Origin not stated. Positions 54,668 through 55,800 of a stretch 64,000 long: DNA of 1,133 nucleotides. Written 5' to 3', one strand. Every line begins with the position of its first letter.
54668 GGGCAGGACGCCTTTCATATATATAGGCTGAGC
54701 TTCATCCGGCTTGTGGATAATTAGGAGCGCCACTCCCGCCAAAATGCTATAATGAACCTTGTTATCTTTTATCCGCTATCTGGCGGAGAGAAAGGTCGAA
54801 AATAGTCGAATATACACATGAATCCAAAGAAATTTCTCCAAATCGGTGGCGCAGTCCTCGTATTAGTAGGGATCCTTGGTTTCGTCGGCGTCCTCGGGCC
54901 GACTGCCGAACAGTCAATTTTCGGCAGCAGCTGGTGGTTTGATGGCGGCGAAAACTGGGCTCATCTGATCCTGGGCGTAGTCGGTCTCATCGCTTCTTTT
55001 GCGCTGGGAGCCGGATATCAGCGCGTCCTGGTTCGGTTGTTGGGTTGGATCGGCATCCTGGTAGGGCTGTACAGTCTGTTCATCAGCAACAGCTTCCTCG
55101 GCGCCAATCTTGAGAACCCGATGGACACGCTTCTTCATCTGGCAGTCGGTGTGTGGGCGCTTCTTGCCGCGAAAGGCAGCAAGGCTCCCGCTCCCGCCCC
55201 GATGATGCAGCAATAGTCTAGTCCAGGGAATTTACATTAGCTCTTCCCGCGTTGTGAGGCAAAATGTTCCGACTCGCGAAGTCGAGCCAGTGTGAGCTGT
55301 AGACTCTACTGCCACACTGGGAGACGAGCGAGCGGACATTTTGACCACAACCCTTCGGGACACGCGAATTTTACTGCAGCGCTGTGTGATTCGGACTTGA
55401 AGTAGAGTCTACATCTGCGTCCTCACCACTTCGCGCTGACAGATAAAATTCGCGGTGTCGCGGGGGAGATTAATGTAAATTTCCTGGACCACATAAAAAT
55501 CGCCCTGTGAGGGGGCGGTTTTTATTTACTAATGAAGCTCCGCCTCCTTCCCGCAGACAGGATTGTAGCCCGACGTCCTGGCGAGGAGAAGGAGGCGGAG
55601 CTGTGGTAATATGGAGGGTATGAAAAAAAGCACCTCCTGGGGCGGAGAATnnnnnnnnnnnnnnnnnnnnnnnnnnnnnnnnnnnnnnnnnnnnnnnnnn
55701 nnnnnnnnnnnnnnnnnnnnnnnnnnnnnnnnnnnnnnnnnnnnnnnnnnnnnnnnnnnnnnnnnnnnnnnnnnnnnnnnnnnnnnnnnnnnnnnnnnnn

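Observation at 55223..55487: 265-bp MITE-like nested palindrome in an intergenic region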

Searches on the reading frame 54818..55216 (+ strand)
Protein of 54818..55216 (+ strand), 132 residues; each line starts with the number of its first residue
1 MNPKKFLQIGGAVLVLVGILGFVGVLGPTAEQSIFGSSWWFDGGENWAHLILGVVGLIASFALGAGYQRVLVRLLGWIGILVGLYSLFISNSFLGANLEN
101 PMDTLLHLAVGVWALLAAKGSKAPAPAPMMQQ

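Call 10: search_protein_families(library=pfam, proteins=[window:54818-55216:+], max_evalue=0.01)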
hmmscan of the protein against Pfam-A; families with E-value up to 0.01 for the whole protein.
window:54818-55216:+ (132 aa): 1 family
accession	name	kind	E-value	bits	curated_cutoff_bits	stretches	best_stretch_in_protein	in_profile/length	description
PF14325.12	DUF4383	-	2.5e-06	28.2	27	1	8-117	5-122/125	Domain of unknown function (DUF4383)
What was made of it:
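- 54818..55216 (+): DUF4383 small membrane-protein gene, whose 3' UTR holds the element. Pfam PF14325 (call 10).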

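Call 12: find_encoding_contigs(protein=window:54818-55213:+, flank=3000, max_places=10)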
Protein window:54818-55213:+ (132 aa): 3 contigs read that carry it; 3 places shown.
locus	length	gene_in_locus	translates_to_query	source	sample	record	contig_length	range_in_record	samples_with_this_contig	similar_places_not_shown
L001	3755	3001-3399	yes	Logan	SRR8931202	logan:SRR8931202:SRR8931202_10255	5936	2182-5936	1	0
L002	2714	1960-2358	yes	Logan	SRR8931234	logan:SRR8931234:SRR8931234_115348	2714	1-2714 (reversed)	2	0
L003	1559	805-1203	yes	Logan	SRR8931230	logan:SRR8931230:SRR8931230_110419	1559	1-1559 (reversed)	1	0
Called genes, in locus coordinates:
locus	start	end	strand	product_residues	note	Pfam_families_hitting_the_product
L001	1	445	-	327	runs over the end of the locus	-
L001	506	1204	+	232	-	PF00535:Glycos_transf_2, PF13641:Glyco_tranf_2_3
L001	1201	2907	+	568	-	PF02366:PMT, PF13231:PMT_2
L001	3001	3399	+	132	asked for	PF14325:DUF4383 (faint)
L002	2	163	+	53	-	?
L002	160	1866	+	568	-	PF02366:PMT, PF13231:PMT_2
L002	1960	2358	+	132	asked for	PF14325:DUF4383 (faint)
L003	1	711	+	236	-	?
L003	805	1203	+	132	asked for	PF14325:DUF4383 (faint)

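Call 15: find_homologous_proteins(query=window:54818-55213:+, max_evalue=0.001)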
Query window:54818-55213:+ (132 aa): 779 proteins with E <= 0.001 among 1071 candidates; the best 120 are listed.
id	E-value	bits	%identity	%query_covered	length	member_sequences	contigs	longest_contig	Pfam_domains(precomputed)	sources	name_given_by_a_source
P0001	3.5e-78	278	100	100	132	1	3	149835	PF14325.13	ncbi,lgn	-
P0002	2.4e-63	230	80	99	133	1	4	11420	PF14325.13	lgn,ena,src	-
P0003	3.2e-62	227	79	99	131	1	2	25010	-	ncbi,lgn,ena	-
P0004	7.4e-62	226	77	99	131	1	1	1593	PF14325.13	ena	-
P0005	2.8e-60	220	77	100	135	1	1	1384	PF14325.13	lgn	-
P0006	1.7e-57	211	75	99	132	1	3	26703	PF14325.13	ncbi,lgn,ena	-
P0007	1.7e-54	202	74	95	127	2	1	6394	PF14325.13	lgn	-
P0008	2.3e-54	201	76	92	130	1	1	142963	-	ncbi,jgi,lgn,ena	-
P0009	5.7e-54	200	78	92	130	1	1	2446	-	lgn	-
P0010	8.7e-54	199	70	95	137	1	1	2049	PF14325.13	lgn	-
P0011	1.0e-52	196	73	89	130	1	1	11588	PF14325.13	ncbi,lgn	-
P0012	4.4e-52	194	77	93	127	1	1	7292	PF14325.13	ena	-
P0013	6.4e-52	193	70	98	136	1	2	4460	-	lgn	-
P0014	1.9e-51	192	72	98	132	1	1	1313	PF14325.13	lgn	-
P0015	2.1e-51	192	71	98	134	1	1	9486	PF14325.13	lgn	-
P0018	6.2e-51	190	71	95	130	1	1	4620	PF14325.13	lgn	-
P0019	7.6e-51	190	73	96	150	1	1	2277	PF14325.13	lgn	-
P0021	1.3e-50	189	67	98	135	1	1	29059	PF14325.13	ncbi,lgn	-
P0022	2.2e-50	188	66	98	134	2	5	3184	PF14325.13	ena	-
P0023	2.9e-50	188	71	91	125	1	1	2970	PF14325.13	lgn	-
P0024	3.2e-50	188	74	89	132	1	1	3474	PF14325.13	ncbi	-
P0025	4.8e-50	187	75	89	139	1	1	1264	PF14325.13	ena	-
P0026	5.0e-50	187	71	95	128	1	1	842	PF14325.13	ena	-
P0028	9.2e-50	186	71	98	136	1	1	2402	PF14325.13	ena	-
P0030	1.3e-49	186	72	90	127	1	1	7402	PF14325.13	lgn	-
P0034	2.0e-49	185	71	93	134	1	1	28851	PF14325.13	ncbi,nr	ncbi:MAG: DUF4383 domain-containing protein [Candidatus Doudnabacteria bacterium]|nr:DUF4383 domain-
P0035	2.1e-49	185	69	98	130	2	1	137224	PF14325.13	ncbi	-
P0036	2.1e-49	185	73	97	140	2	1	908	PF14325.13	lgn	-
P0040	4.4e-49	184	72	96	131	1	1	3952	PF14325.13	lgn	-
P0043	8.5e-49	183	70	98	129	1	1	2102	PF14325.13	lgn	-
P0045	1.0e-48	183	74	92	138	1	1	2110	PF14325.13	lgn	-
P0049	1.9e-48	182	67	98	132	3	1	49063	PF14325.13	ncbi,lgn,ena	-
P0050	2.2e-48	182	67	98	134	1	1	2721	PF14325.13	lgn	-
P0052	2.4e-48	182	70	96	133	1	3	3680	PF14325.13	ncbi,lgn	-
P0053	2.5e-48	182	68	92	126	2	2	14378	PF14325.13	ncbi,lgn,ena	-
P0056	3.5e-48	181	69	98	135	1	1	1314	PF14325.13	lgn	-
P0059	4.4e-48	181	68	98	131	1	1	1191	PF14325.13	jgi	jgi:ABC-type transport system involved in cytochrome c biogenesis permease subunit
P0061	5.1e-48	181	72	95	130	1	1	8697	PF14325.13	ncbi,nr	ncbi:MAG: hypothetical protein HYT42_02335 [Candidatus Sungbacteria bacterium]|nr:hypothetical prote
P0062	5.5e-48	181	71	95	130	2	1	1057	PF14325.13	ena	-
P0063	5.7e-48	181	70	96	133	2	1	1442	PF14325.13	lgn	-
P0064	5.8e-48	181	71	93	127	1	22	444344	PF14325.13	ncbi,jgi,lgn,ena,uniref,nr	ncbi:MAG: hypothetical protein A3J07_03345 [Candidatus Doudnabacteria bacterium RIFCSPLOWO2_02_FULL_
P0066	6.7e-48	180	72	89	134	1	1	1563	PF14325.13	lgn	-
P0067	6.9e-48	180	70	98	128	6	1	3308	PF14325.13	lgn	-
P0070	7.7e-48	180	69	96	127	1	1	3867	PF14325.13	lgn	-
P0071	7.9e-48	180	64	98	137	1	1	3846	PF14325.13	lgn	-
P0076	1.2e-47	180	65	100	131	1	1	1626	PF14325.13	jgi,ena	-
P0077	1.2e-47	180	68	92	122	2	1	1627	PF14325.13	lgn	-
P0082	1.8e-47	179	70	89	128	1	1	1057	PF14325.13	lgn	-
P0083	1.8e-47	179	69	94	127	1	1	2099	PF14325.13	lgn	-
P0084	2.0e-47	179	66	96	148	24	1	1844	PF14325.13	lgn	-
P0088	2.2e-47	179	66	98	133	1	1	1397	PF14325.13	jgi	jgi:hypothetical protein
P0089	2.3e-47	179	66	92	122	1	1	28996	PF14325.13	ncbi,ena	-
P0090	2.5e-47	178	70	95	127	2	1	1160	PF14325.13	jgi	jgi:hypothetical protein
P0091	2.6e-47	178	74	89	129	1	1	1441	PF14325.13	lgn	-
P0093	2.8e-47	178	71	90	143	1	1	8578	PF14325.13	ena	-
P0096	3.0e-47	178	63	97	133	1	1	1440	PF14325.13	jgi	jgi:hypothetical protein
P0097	3.3e-47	178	68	99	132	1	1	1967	PF14325.13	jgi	jgi:hypothetical protein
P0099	3.7e-47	178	64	98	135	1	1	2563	PF14325.13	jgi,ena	-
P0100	3.8e-47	178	69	90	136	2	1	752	PF14325.13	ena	-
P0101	4.3e-47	178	70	95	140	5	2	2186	PF14325.13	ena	-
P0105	5.3e-47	177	69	94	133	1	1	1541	PF14325.13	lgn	-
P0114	9.6e-47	177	67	93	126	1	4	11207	PF14325.13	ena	-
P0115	1.1e-46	176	70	89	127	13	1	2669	PF14325.13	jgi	jgi:hypothetical protein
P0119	1.2e-46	176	71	93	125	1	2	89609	PF14325.13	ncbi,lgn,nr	ncbi:MAG: hypothetical protein HY435_02320 [Candidatus Liptonbacteria bacterium]|nr:hypothetical pro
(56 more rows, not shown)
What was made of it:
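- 54818..55216 (+): There are 779 homologues, and those carrying a source name come from Parcubacteria/CPR groups (call 15).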

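Call 16: find_encoding_contigs(protein=P0002, flank=3000, max_places=3)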
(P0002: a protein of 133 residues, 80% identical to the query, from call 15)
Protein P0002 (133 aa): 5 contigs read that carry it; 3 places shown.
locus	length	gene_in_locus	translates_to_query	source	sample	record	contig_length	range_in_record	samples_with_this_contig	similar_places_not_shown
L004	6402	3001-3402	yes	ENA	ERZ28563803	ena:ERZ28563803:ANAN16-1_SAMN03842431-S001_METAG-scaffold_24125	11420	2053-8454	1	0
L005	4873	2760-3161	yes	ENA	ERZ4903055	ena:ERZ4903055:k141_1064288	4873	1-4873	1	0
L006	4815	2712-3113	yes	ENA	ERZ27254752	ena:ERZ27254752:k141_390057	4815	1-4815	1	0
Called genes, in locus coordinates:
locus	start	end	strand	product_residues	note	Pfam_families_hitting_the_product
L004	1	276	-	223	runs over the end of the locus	PF09852:DUF2079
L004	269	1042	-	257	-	-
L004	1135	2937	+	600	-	PF02366:PMT, PF13231:PMT_2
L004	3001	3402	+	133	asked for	PF14325:DUF4383 (faint)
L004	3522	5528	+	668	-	PF19335:HMBD, PF00122:E1-E2_ATPase, PF00702:Hydrolase, PF08282:Hydrolase_3 (faint)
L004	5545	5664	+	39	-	-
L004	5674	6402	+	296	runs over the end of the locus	PF01210:NAD_Gly3P_dh_N, PF07479:NAD_Gly3P_dh_C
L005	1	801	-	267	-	?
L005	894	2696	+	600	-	PF02366:PMT, PF13231:PMT_2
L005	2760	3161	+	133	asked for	PF14325:DUF4383 (faint)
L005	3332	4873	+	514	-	?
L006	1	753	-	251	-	?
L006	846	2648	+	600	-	PF02366:PMT, PF13231:PMT_2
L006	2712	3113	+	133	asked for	PF14325:DUF4383 (faint)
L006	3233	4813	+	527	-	?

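Call 17: find_encoding_contigs(protein=P0003, flank=3000, max_places=3)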
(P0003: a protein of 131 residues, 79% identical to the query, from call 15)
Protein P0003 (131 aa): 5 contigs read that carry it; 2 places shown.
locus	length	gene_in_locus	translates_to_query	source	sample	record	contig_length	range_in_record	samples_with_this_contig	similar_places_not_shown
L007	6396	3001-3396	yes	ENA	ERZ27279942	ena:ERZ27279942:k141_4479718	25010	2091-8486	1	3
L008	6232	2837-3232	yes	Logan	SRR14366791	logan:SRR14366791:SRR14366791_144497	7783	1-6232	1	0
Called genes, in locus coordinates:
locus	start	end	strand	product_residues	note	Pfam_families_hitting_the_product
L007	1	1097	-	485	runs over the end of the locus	PF09852:DUF2079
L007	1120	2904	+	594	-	PF02366:PMT, PF13231:PMT_2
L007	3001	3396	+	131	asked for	-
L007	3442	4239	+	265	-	PF01209:Ubie_methyltran, PF02353:CMAS (weak), PF05175:MTS, PF13489:Methyltransf_23, PF13649:Methyltransf_25, PF13847:Methyltransf_31, PF08241:Methyltransf_11, PF08242:Methyltransf_12, +2 more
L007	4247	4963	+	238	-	PF20260:PUA_4 (weak), PF04452:Methyltrans_RNA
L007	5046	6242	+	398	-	PF00155:Aminotran_1_2, PF01053:Cys_Met_Meta_PP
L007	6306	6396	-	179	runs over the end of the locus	PF01625:PMSR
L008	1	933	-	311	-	?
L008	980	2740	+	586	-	PF02366:PMT, PF13231:PMT_2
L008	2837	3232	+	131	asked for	-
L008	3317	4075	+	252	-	PF01209:Ubie_methyltran, PF02353:CMAS (weak), PF13489:Methyltransf_23, PF05175:MTS, PF13847:Methyltransf_31, PF08241:Methyltransf_11, PF08242:Methyltransf_12, PF13649:Methyltransf_25, +2 more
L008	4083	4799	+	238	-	PF20260:PUA_4 (weak), PF04452:Methyltrans_RNA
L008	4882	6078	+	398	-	PF00155:Aminotran_1_2, PF01053:Cys_Met_Meta_PP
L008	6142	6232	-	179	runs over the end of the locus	PF01625:PMSR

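Call 18: find_encoding_contigs(protein=P0006, flank=3000, max_places=3)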
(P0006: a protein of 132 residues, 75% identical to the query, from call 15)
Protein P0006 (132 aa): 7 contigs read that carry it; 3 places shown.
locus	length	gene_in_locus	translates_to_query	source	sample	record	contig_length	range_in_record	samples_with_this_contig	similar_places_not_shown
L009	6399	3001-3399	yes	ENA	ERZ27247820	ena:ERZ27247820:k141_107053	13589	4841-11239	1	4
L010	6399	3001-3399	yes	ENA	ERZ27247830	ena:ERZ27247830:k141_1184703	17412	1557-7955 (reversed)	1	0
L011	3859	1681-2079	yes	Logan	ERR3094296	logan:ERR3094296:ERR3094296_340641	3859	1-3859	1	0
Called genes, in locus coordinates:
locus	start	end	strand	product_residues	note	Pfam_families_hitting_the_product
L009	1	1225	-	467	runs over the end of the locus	PF09852:DUF2079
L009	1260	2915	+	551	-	PF02366:PMT, PF13231:PMT_2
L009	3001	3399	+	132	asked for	PF14325:DUF4383 (faint)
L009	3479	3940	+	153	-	PF01243:PNPOx_N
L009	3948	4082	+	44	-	-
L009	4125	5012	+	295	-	PF01210:NAD_Gly3P_dh_N, PF07479:NAD_Gly3P_dh_C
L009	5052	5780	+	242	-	PF01209:Ubie_methyltran, PF02353:CMAS (weak), PF13489:Methyltransf_23, PF05175:MTS, PF13847:Methyltransf_31, PF08241:Methyltransf_11, PF08242:Methyltransf_12, PF13649:Methyltransf_25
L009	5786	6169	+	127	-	-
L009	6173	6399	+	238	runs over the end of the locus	PF20260:PUA_4 (weak), PF04452:Methyltrans_RNA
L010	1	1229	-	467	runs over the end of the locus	PF09852:DUF2079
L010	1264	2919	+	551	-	PF02366:PMT, PF13231:PMT_2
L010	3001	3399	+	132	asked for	PF14325:DUF4383 (faint)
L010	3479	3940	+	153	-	PF01243:PNPOx_N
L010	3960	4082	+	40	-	-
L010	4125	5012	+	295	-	PF01210:NAD_Gly3P_dh_N, PF07479:NAD_Gly3P_dh_C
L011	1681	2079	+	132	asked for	PF14325:DUF4383 (faint)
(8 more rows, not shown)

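Call 19: find_encoding_contigs(protein=P0008, flank=3000, max_places=3)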
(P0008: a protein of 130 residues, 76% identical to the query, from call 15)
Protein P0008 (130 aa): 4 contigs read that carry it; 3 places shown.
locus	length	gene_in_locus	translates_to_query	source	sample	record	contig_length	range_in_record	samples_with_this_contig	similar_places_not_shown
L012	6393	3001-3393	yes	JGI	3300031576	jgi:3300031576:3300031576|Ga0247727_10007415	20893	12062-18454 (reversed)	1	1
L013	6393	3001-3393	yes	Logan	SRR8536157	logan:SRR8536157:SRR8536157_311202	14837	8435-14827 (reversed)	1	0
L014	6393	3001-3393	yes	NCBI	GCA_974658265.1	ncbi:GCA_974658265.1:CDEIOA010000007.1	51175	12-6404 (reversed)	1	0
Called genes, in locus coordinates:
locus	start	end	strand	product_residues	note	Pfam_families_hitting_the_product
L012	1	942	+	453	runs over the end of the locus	PF05345:He_PIG, PF17892:Cadherin_5 (faint), PF17963:Big_9 (weak), PF05345:He_PIG, PF16656:Pur_ac_phosph_N (weak)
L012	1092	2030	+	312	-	PF01145:Band_7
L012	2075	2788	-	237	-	PF00300:His_Phos_1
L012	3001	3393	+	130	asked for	-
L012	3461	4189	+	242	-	PF01209:Ubie_methyltran, PF13489:Methyltransf_23, PF05175:MTS (weak), PF13847:Methyltransf_31, PF08241:Methyltransf_11, PF08242:Methyltransf_12, PF13649:Methyltransf_25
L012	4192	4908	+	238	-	PF20260:PUA_4 (faint), PF04452:Methyltrans_RNA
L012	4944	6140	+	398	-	PF01053:Cys_Met_Meta_PP, PF00155:Aminotran_1_2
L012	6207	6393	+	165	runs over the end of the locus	-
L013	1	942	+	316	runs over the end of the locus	?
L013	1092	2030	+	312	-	PF01145:Band_7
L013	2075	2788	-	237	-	PF00300:His_Phos_1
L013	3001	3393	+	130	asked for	-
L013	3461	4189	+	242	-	PF01209:Ubie_methyltran, PF13489:Methyltransf_23, PF05175:MTS (weak), PF13847:Methyltransf_31, PF08241:Methyltransf_11, PF08242:Methyltransf_12, PF13649:Methyltransf_25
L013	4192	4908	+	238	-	PF20260:PUA_4 (faint), PF04452:Methyltrans_RNA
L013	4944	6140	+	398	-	PF01053:Cys_Met_Meta_PP, PF00155:Aminotran_1_2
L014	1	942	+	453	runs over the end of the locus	PF05345:He_PIG, PF17892:Cadherin_5 (faint), PF17963:Big_9 (weak), PF05345:He_PIG, PF16656:Pur_ac_phosph_N (weak)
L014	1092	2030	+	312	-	PF01145:Band_7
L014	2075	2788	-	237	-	PF00300:His_Phos_1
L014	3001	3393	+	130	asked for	-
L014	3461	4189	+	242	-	PF01209:Ubie_methyltran, PF13489:Methyltransf_23, PF05175:MTS (weak), PF13847:Methyltransf_31, PF08241:Methyltransf_11, PF08242:Methyltransf_12, PF13649:Methyltransf_25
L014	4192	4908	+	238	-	PF20260:PUA_4 (faint), PF04452:Methyltrans_RNA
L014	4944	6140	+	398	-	PF01053:Cys_Met_Meta_PP, PF00155:Aminotran_1_2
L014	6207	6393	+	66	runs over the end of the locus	?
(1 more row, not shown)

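Call 33: find_encoding_contigs(protein=P0004, flank=2000, max_places=2)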
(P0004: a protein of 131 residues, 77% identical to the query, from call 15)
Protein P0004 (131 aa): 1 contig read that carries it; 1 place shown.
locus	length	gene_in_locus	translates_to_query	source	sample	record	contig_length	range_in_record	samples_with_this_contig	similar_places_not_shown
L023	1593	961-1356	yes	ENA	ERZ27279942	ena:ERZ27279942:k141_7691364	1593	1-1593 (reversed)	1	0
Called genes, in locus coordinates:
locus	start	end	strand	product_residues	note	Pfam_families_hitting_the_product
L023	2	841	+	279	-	?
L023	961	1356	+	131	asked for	PF14325:DUF4383 (faint)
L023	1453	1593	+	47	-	?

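Call 34: find_encoding_contigs(protein=P0005, flank=2000, max_places=2)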
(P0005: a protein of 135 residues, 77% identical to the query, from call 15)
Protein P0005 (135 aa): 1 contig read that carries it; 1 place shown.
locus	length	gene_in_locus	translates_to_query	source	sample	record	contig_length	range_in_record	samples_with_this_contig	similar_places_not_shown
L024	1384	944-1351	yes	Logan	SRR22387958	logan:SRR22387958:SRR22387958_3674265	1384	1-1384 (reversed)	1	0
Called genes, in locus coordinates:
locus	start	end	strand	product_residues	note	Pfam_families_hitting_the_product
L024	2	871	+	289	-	?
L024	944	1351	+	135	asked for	PF14325:DUF4383 (faint)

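Call 35: find_encoding_contigs(protein=P0009, flank=2000, max_places=2)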
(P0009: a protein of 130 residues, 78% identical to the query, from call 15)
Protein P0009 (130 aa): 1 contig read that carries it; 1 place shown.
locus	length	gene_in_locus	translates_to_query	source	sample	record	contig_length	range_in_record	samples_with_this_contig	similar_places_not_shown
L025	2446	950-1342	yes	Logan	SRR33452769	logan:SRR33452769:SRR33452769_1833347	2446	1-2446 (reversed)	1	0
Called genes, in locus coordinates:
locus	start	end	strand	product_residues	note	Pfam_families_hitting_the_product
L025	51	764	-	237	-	PF00300:His_Phos_1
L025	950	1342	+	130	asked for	-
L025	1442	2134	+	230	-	PF05175:MTS, PF13489:Methyltransf_23, PF13679:Methyltransf_32 (weak), PF01209:Ubie_methyltran, PF13847:Methyltransf_31, PF08241:Methyltransf_11, PF08242:Methyltransf_12, PF13649:Methyltransf_25, +2 more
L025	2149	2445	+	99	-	?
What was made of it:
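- The window has about 400 nt (calls 10, 17, 19, 35).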

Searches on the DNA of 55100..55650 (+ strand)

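Call 8: search_rna_families(source=window, start=55100, end=55650, threshold=evalue, max_evalue=10, show_alignments=3)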
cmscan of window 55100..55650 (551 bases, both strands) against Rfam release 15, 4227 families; matches with E-value up to 10: 5.
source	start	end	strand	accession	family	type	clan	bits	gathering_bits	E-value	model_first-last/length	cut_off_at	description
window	55491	55622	-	RF01859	Phe_leader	Cis-reg; leader;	-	23.8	55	0.12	1-125/125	no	Phenylalanine leader peptide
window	55495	55567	-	RF02083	OrzO-P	Gene; antitoxin;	-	20.6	60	0.75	1-76/76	no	OrzO-P RNA antitoxin family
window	55444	55532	+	RF02969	DUF3800-I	Gene; sRNA;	-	16.6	44.2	7.2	1-115/115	no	DUF3800-I RNA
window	55445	55526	+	RF00106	RNAI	Gene; antisense;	-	14.1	47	5.5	1-102/102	no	RNAI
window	55613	55641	+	RF01128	sR43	Gene; snRNA; snoRNA; CD-box;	-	10.4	45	5.8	1-56/56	no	Small nucleolar RNA sR42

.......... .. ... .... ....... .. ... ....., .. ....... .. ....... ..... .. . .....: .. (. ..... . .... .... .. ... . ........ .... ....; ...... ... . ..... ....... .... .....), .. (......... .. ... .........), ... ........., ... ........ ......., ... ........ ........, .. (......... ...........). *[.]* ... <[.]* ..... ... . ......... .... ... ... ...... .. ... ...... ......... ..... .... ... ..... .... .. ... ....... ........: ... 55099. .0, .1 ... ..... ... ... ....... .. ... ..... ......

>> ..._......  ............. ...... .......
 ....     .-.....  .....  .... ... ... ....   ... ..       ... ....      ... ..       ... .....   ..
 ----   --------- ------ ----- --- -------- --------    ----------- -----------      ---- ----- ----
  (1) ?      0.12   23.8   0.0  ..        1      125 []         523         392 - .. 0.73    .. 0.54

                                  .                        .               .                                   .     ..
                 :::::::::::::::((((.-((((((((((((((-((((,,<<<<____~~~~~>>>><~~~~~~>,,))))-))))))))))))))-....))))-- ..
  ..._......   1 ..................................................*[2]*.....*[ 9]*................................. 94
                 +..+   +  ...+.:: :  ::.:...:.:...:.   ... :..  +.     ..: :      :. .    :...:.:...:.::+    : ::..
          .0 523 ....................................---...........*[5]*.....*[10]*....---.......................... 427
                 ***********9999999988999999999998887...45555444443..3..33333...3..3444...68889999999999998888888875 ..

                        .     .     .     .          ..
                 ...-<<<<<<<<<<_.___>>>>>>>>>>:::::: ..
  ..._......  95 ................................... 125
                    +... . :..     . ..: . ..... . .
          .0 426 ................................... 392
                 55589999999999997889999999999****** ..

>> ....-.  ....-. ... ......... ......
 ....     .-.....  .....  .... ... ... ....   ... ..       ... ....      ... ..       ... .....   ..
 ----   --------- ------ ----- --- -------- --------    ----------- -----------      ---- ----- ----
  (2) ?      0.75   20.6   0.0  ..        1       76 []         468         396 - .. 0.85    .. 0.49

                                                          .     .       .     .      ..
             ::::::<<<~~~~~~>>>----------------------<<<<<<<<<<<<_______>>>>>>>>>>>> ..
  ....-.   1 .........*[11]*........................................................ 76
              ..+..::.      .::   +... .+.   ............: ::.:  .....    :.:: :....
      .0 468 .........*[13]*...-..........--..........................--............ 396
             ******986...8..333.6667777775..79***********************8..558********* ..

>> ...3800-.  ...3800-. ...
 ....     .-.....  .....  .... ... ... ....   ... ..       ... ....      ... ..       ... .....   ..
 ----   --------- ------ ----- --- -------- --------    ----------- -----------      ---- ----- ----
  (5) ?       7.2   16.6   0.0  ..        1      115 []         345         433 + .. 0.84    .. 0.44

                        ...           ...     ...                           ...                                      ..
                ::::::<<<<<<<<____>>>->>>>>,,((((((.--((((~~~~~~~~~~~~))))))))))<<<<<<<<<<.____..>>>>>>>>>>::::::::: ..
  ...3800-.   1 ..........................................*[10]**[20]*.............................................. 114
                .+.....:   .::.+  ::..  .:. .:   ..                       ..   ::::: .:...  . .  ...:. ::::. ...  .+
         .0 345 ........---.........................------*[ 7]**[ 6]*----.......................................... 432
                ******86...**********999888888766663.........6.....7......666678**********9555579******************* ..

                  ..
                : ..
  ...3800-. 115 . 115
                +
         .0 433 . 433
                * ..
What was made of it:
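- No riboswitch or T-box hit at E<10 (call 8).
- Tried and rejected: At E<10 on 55100-55650, only weak hits to the terminator and copy C (call 8).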

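Call 29: search_dna_similar(query=window:55217-55492:+, collection=plasmids, mode=distant, max_evalue=1)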
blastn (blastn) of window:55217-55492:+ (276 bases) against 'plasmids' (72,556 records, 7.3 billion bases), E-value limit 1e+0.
No match.

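Call 30: search_dna_similar(query=window:55217-55492:+, collection=phages, mode=distant, max_evalue=1)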
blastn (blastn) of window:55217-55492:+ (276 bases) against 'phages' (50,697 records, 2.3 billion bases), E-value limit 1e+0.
No match.
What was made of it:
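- Tried and rejected: Distant BLAST against phages and plasmids gave no match (calls 29, 30).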
